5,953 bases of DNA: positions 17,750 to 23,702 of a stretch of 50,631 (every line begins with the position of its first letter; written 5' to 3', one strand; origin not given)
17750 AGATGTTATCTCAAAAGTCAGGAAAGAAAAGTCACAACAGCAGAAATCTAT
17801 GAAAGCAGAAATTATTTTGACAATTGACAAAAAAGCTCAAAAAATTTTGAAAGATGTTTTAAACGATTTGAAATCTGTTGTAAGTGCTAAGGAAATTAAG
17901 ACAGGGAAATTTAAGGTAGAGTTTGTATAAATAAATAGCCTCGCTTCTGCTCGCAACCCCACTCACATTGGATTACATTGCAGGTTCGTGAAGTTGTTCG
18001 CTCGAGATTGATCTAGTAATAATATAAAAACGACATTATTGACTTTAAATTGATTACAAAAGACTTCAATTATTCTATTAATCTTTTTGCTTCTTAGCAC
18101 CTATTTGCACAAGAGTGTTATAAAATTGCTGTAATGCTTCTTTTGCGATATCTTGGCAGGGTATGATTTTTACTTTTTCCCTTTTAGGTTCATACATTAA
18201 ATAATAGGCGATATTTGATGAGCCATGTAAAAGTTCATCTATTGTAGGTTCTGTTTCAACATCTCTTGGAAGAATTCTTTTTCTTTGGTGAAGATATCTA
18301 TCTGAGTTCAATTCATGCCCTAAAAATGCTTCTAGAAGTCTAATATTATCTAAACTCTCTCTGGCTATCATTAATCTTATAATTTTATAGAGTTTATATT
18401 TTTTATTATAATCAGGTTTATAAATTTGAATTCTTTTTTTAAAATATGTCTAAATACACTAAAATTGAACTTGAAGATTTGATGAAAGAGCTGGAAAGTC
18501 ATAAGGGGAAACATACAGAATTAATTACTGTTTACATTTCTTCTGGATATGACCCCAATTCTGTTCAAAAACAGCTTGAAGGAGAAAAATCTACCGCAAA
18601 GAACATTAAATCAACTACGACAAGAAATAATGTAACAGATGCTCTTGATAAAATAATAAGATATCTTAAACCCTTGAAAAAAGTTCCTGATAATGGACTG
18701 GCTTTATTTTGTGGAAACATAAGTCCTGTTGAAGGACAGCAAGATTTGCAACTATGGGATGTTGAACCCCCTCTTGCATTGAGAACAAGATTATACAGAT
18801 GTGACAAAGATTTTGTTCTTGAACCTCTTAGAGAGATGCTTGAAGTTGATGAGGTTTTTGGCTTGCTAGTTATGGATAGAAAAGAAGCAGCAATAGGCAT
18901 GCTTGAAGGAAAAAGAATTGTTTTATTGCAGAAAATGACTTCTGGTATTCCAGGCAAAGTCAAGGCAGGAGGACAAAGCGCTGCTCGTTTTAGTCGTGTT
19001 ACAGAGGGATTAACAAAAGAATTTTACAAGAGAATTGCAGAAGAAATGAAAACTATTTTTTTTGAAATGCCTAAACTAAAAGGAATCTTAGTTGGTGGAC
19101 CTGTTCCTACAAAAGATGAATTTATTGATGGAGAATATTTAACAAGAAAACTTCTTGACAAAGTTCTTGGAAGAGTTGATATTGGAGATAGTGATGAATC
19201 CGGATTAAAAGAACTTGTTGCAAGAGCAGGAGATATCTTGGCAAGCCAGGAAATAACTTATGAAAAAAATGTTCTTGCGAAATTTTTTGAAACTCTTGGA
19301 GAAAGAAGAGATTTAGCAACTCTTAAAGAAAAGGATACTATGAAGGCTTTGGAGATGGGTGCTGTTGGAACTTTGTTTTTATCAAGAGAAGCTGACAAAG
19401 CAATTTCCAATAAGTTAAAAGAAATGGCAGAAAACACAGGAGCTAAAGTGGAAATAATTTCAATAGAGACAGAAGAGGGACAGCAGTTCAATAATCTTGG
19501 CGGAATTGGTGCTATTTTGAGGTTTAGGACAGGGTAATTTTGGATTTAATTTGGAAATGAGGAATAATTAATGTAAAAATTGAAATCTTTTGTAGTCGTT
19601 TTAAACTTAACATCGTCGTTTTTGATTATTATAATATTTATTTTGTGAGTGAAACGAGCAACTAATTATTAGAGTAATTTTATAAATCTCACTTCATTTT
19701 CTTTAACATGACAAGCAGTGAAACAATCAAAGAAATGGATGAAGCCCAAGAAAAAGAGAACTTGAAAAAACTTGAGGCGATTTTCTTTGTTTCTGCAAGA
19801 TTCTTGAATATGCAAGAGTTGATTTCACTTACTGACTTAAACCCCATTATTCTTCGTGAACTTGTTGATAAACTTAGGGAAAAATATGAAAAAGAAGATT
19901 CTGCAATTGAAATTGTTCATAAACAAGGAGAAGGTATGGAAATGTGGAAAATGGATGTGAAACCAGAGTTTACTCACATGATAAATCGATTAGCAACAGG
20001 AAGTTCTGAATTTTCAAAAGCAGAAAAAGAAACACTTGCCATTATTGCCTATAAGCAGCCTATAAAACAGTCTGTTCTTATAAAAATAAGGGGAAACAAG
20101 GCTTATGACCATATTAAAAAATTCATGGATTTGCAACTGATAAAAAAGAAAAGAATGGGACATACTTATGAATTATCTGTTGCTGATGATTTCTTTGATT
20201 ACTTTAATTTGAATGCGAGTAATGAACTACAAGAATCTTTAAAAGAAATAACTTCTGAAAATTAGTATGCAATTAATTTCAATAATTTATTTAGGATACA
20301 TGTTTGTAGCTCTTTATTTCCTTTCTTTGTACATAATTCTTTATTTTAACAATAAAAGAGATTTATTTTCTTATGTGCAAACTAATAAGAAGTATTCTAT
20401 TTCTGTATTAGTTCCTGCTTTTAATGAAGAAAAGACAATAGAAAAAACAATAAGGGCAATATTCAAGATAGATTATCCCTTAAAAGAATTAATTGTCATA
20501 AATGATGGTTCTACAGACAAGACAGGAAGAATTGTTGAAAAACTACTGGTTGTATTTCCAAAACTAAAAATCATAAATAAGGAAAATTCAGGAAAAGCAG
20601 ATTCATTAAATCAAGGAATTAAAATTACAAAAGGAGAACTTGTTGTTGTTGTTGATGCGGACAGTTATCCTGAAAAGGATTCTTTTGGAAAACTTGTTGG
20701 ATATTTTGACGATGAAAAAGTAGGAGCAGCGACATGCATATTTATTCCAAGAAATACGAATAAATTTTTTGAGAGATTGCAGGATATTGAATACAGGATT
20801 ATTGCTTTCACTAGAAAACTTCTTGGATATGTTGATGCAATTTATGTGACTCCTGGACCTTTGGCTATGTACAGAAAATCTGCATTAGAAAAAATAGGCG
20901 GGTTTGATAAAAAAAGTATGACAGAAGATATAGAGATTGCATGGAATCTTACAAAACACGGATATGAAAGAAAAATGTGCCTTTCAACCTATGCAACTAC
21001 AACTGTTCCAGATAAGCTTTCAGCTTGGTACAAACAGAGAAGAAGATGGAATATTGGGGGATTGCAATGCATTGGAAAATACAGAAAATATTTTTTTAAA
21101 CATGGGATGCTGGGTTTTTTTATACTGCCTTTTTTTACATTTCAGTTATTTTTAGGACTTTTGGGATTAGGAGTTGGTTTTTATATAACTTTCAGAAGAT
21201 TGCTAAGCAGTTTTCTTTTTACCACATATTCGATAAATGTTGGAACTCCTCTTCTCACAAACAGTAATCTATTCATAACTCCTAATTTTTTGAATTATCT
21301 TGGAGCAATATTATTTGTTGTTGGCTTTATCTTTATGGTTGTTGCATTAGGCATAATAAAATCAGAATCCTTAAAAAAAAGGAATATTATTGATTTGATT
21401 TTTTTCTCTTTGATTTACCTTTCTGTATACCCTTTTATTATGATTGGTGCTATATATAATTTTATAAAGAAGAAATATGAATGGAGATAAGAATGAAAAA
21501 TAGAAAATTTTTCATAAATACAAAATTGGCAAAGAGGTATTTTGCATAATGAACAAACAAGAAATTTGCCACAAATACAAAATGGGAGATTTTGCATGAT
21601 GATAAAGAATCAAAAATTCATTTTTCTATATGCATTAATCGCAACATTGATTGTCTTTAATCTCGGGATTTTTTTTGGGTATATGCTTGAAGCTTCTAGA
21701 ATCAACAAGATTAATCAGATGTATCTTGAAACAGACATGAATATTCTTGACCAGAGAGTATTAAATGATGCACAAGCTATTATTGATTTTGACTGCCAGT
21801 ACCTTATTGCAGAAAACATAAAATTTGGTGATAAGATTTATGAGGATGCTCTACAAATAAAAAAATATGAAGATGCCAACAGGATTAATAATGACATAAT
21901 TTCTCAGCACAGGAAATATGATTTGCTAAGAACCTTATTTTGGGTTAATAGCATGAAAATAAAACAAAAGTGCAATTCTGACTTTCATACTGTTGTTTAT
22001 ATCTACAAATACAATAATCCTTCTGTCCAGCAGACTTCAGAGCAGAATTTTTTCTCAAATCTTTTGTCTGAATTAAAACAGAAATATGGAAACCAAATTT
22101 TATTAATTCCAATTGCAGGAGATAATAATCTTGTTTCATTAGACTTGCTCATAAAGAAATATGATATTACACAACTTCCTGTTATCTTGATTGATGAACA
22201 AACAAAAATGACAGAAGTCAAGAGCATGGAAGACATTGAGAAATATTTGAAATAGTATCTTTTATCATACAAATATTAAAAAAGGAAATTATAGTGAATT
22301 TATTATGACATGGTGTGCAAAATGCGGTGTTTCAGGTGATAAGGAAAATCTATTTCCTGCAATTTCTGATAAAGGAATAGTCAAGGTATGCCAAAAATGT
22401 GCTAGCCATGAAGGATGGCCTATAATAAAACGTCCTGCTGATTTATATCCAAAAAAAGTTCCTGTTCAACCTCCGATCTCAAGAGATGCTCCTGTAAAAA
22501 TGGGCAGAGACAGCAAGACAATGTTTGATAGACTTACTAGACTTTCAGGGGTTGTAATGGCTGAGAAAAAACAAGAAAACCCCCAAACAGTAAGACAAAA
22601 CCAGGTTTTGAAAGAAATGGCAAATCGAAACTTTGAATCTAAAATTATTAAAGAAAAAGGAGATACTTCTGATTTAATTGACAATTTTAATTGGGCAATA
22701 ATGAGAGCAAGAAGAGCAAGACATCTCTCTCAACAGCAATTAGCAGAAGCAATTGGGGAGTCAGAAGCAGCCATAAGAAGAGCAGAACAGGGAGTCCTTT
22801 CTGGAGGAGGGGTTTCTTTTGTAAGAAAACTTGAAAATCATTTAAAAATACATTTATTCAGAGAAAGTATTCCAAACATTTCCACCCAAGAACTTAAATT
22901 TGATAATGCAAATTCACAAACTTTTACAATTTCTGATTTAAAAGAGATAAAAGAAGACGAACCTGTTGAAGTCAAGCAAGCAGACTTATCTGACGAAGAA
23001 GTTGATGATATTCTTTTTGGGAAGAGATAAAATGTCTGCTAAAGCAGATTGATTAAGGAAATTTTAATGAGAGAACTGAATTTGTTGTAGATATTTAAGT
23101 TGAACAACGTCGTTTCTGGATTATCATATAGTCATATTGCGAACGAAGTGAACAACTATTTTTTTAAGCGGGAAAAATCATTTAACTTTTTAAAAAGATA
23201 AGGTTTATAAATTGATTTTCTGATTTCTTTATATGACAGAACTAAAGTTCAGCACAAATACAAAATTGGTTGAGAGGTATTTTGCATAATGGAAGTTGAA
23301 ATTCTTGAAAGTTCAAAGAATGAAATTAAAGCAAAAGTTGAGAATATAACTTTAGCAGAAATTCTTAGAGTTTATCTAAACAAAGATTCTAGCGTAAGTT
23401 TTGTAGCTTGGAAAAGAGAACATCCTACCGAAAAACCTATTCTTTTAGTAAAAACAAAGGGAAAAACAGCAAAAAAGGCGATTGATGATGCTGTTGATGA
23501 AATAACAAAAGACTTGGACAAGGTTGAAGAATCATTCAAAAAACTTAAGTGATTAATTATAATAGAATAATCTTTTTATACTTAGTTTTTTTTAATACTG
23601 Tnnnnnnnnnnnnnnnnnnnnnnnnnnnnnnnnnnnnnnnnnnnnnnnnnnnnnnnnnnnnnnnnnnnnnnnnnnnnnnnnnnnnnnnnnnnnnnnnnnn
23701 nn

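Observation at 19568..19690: Dispersed ~100-150-nt intergenic repeat family (R) placed just after stop codons; 8 copies in 50 kb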

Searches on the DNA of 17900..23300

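Call 56: search_rna_families(source=window, start=17900, end=23300, threshold=evalue, max_evalue=5)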
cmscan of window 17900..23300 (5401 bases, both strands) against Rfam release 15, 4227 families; matches with E-value up to 5: 5.
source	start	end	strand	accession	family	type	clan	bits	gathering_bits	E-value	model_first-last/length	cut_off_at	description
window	21761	21834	+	RF02403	Afu_328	Gene; snRNA; snoRNA; CD-box;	-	26.5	70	0.81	1-73/73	no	A. fumigatus snoRNA Afu_328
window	18535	18701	+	RF01619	ceN115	Gene; sRNA;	-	22.8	44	0.15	1-159/159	no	C. elegans sRNA ceN115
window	19193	19211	-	RF01338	CRISPR-DR25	Gene; CRISPR;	CL00014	21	36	1.5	1-25/25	no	CRISPR RNA direct repeat element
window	23272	23295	-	RF02181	ST7-AS2_1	Gene; lncRNA;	-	18.3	80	2.8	49-72/72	no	ST7 antisense RNA 2 conserved region 1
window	18600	18662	+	RF02849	Ysr197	Gene; sRNA;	-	15.2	167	2.2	1-254/254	no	Yersinia sRNA 197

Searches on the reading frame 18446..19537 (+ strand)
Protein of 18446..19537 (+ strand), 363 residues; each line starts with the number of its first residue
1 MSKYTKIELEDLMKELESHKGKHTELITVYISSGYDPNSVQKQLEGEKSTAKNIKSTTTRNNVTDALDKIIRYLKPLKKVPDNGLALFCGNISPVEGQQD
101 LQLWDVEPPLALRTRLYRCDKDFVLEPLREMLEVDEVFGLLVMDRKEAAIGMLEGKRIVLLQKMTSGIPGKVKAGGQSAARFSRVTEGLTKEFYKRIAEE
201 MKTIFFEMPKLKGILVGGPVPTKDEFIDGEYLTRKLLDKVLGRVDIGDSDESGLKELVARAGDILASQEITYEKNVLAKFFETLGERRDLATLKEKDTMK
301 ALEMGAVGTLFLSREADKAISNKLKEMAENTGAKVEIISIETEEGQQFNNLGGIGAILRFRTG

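Call 10: search_protein_families(library=pfam, proteins=[window:18446-19537:+])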
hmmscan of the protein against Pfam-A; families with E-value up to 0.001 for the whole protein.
window:18446-19537:+ (363 aa): 5 families
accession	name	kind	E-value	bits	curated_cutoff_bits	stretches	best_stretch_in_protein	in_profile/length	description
PF03464.20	eRF1_2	-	5.7e-35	121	27.1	1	138-266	2-132/133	eRF1 domain 2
PF03465.20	eRF1_3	-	1.2e-18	68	25.8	1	272-361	3-105/106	eRF1 domain 3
PF18854.6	baeRF_family10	-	2.4e-14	54.3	27.1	1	125-250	3-129/143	Bacterial archaeo-eukaryotic release factor family 10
PF03463.20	eRF1_1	-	3.3e-12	46.9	23.8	1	13-132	1-123/123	eRF1 domain 1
PF18859.6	acVLRF1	-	2.6e-10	41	27.1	1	141-261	5-124/130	Actinobacteria/chloroflexi VLRF1 release factor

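Call 16: find_encoding_contigs(protein=window:18446-19537:+, flank=10000, max_places=10)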
Protein window:18446-19537:+ (363 aa): 1 contig read that carries it; 1 place shown.
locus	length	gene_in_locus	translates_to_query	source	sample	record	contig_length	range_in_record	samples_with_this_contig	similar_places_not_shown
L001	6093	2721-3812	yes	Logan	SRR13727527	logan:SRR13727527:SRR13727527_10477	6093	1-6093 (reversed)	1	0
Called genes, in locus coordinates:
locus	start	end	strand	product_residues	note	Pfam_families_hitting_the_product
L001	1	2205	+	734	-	?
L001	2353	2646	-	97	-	-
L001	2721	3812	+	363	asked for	PF03463:eRF1_1, PF18854:baeRF_family10, PF03464:eRF1_2, PF18859:acVLRF1, PF03465:eRF1_3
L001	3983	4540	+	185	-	PF04079:SMC_ScpB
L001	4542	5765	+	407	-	PF13506:Glyco_transf_21, PF00535:Glycos_transf_2, PF10111:Glyco_tranf_2_2, PF13641:Glyco_tranf_2_3, PF13632:Glyco_trans_2_3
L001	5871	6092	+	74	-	?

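Call 25: find_related_loci(query=window:18446-19537:+, collection=genome_contigs, flank=10000)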
Query window:18446-19537:+ (363 aa) in genome_contigs; peptide patterns used: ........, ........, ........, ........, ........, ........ (x = any residue, [..] = any of these).
150 stretches matched a pattern; 30 encode a relative of the query (tblastn E <= 1e-3); 30 distinct loci.
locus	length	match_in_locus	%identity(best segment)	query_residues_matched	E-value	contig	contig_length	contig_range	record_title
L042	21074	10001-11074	73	4-361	6e-180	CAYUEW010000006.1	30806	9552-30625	MAG TPA_asm: Candidatus Woesearchaeota archaeon isolate SRP104257_co1_113 genome assembly, contig: NODE_629_length_30806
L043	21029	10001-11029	75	19-361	1e-175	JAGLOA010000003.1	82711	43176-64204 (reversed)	MAG: Candidatus Pacearchaeota archaeon isolate RS_7_11 ROV157_7.bin.11.fa_3, whole genome shotgun sequence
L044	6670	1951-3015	73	6-360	6e-177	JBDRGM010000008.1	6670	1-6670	MAG: archaeon isolate MEGAHIT-group-1.433 k141_7993075, whole genome shotgun sequence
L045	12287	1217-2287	74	5-361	2e-175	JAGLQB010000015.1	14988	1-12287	MAG: Candidatus Pacearchaeota archaeon isolate RS_8_33 ROV157_8.bin.33.fa_15, whole genome shotgun sequence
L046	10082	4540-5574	73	18-362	7e-172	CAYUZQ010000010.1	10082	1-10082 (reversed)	MAG TPA_asm: Candidatus Woesearchaeota archaeon isolate binchicken_co211_35 genome assembly, contig: NODE_4779_length_10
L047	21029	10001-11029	73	19-361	3e-171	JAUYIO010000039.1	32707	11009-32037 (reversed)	MAG: Nanoarchaeota archaeon isolate C24_maxbin.320 C24_k141_1049317, whole genome shotgun sequence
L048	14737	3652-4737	68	1-362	6e-171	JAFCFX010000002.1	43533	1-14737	Candidatus Pacearchaeota archaeon isolate Meg22_46_Bin_140 Meg22_46_Bin_140_scaffold_597, whole genome shotgun sequence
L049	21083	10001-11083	71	1-361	1e-170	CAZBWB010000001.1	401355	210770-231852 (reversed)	MAG TPA_asm: Candidatus Woesearchaeota archaeon isolate binchicken_co178_247 genome assembly, contig: NODE_25_length_401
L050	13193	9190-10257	71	5-360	6e-167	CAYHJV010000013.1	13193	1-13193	MAG TPA_asm: Candidatus Woesearchaeota archaeon isolate ERP119705_co13_522 genome assembly, contig: NODE_5899_length_131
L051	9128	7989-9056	71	5-360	2e-167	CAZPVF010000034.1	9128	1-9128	MAG TPA_asm: Candidatus Woesearchaeota archaeon isolate binchicken_co19_623 genome assembly, contig: NODE_13164_length_9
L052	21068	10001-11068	68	6-361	8e-165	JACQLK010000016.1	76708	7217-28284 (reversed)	MAG: Candidatus Pacearchaeota archaeon isolate NC_groundwater_1201_Ag_S-0.1um_38_135 S_p1_S3_coassembly_k141_1249016, wh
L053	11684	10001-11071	69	5-361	4e-164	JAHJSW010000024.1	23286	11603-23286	MAG: Nanoarchaeota archaeon isolate OS_PC_MetaG.mb.31 OS_PC_MetaG.mb.31_k141_468581, whole genome shotgun sequence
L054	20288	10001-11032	69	19-362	6e-161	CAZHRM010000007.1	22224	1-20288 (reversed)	MAG TPA_asm: Candidatus Woesearchaeota archaeon isolate SRP178699_co3_42 genome assembly, contig: NODE_840_length_22224_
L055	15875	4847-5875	68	19-361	4e-160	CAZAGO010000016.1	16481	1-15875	MAG TPA_asm: Candidatus Woesearchaeota archaeon isolate SRP239243_co2_438 genome assembly, contig: NODE_5759_length_1648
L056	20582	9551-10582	68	18-361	1e-159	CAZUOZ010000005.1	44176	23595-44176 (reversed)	MAG TPA_asm: Candidatus Woesearchaeota archaeon isolate SRP192927_co10_255 genome assembly, contig: NODE_385_length_4417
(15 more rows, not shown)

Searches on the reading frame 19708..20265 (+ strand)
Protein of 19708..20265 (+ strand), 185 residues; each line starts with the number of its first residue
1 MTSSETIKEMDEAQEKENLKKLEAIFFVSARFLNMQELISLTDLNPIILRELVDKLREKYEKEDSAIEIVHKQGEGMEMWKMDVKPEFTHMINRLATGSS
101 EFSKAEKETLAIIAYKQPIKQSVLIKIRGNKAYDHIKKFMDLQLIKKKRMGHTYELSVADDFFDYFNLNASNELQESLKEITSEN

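Call 10: search_protein_families(library=pfam, proteins=[window:19708-20265:+])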
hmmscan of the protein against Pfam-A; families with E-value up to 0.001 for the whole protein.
window:19708-20265:+ (185 aa): 1 family
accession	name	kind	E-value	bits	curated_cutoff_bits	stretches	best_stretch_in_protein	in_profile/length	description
PF04079.22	SMC_ScpB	-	3.6e-34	118.1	27.4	1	21-176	2-159/160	Segregation and condensation complex subunit ScpB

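Call 39: find_homologous_proteins(query=window:19708-20265:+, max_evalue=1e-40)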
Query window:19708-20265:+ (185 aa): 3798 proteins with E <= 1e-40 among 4097 candidates; the best 120 are listed.
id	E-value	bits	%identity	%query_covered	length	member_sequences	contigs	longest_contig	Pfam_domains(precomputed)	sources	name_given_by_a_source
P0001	3.8e-104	364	92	100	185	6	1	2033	PF04079.23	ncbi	-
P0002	1.4e-102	358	90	100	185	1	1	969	PF04079.23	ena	-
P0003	1.1e-99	349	87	100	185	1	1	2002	PF04079.23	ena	-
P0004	6.6e-98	343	90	97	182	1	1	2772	PF04079.23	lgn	-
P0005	2.1e-97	342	86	98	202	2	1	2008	PF04079.23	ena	-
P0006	1.0e-92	326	89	92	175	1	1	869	PF04079.23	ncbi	-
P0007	2.0e-87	309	83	91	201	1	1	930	PF04079.23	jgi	jgi:segregation and condensation protein B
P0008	3.3e-83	295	77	95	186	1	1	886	PF04079.23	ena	-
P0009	6.8e-80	285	75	97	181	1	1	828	PF04079.23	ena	-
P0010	5.4e-79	282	78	90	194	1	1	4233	PF04079.23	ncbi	-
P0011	2.6e-78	280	75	91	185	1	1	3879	PF04079.23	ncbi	-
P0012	3.2e-78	279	73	97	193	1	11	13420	PF04079.23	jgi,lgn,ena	-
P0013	3.4e-78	279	70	99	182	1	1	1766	PF04079.23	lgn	-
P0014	9.0e-78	278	69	95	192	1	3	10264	PF04079.23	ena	-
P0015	1.3e-77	277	71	99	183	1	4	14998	PF04079.23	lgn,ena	-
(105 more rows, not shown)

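Call 40: find_encoding_contigs(protein=P0001, flank=3000, max_places=3)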
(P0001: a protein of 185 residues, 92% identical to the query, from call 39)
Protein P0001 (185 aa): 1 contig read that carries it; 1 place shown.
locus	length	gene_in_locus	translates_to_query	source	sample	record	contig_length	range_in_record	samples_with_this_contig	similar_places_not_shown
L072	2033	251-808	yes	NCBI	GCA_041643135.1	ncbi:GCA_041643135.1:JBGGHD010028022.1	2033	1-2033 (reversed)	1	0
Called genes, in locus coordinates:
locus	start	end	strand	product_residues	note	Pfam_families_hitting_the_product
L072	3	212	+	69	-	?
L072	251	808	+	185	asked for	PF04079:SMC_ScpB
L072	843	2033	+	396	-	PF13506:Glyco_transf_21, PF00535:Glycos_transf_2, PF10111:Glyco_tranf_2_2, PF13641:Glyco_tranf_2_3, PF13632:Glyco_trans_2_3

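Call 41: find_encoding_contigs(protein=P0003, flank=3000, max_places=3)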
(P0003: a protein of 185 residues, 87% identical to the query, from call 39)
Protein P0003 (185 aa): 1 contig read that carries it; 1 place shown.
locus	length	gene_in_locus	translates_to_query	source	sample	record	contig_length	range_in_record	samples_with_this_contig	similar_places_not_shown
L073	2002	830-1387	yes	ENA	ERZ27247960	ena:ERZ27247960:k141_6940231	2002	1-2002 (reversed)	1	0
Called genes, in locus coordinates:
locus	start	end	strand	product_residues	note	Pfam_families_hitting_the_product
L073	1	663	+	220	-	?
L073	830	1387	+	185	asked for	PF04079:SMC_ScpB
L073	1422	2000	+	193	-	?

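Call 42: find_encoding_contigs(protein=P0004, flank=3000, max_places=3)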
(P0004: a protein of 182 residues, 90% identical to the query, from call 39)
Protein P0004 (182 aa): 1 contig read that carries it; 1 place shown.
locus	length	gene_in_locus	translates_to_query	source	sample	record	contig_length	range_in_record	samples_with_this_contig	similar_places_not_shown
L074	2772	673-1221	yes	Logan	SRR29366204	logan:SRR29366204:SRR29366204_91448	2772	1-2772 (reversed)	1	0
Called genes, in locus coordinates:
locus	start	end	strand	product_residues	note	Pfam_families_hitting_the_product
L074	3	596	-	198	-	?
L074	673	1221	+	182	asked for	PF04079:SMC_ScpB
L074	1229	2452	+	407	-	PF13506:Glyco_transf_21, PF00535:Glycos_transf_2, PF10111:Glyco_tranf_2_2, PF13641:Glyco_tranf_2_3, PF13632:Glyco_trans_2_3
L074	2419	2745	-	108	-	PF13656:RNA_pol_L_2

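Call 43: find_encoding_contigs(protein=P0005, flank=3000, max_places=3)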
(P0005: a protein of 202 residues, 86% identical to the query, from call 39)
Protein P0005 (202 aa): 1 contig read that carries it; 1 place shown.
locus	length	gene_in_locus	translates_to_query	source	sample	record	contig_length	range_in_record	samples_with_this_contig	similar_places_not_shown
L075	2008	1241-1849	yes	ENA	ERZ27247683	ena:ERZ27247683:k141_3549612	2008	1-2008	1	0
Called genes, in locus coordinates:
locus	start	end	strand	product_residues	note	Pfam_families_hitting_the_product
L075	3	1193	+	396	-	?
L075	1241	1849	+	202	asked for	PF04079:SMC_ScpB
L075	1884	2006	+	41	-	?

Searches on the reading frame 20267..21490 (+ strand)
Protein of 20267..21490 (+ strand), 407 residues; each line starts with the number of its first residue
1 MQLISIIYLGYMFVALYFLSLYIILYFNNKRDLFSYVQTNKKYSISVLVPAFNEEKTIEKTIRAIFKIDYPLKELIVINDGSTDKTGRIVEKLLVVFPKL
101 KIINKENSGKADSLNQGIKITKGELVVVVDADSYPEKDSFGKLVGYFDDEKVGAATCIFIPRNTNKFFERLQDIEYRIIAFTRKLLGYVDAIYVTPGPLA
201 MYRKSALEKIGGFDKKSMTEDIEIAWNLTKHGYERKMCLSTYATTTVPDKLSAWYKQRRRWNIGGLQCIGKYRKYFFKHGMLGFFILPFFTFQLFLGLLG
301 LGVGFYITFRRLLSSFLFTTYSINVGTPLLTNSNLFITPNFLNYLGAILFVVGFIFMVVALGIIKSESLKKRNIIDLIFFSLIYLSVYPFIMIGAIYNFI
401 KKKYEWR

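Call 10: search_protein_families(library=pfam, proteins=[window:20267-21490:+])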
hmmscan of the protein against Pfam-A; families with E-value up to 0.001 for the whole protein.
window:20267-21490:+ (407 aa): 6 families
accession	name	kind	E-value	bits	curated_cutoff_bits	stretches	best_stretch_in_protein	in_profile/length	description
PF00535.33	Glycos_transf_2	-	4.6e-35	121.5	23.3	1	46-211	1-168/168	Glycosyl transferase family 2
PF13641.12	Glyco_tranf_2_3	-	1.7e-30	107.2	27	1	45-262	3-228/230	Glycosyltransferase like family 2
PF13632.12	Glyco_trans_2_3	-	2.2e-23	83.5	27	1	126-310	2-181/198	Glycosyl transferase family group 2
PF10111.15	Glyco_tranf_2_2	-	7.2e-12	45.8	27.3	1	46-228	1-199/276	Glycosyltransferase like family 2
PF13506.12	Glyco_transf_21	-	3.9e-10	39.9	21.7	1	110-262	18-173/174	Glycosyl transferase family 21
PF03142.21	Chitin_synth_2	-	6.3e-05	22.2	27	0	117-209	196-291/527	Chitin synthase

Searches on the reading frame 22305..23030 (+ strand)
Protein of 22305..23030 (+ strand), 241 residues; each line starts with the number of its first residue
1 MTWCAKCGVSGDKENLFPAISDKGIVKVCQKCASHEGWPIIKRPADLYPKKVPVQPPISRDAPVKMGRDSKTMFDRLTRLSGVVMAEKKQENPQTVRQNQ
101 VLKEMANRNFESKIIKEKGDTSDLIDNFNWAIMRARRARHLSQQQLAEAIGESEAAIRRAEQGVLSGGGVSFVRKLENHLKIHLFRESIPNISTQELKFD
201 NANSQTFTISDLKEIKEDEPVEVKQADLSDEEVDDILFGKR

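Call 10: search_protein_families(library=pfam, proteins=[window:22305-23030:+])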
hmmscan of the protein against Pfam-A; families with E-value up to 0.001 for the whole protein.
window:22305-23030:+ (241 aa): 1 family
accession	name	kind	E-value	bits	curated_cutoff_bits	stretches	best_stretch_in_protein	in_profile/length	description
PF01381.28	HTH_3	-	1.3e-06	28.8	23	1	132-183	1-51/55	Helix-turn-helix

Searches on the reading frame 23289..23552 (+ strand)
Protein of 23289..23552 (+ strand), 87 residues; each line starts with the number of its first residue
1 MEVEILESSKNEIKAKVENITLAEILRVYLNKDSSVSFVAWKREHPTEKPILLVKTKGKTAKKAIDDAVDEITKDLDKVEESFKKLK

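Call 64: search_protein_families(library=pfam, proteins=[window:23289-23552:+], max_evalue=0.01)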
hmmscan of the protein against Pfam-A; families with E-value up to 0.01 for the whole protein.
window:23289-23552:+ (87 aa): 1 family
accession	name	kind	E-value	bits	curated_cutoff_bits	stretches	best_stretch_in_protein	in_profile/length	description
PF13656.11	RNA_pol_L_2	-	4.7e-13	49.1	27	1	12-81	3-74/75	RNA polymerase Rpb3/Rpb11 dimerisation domain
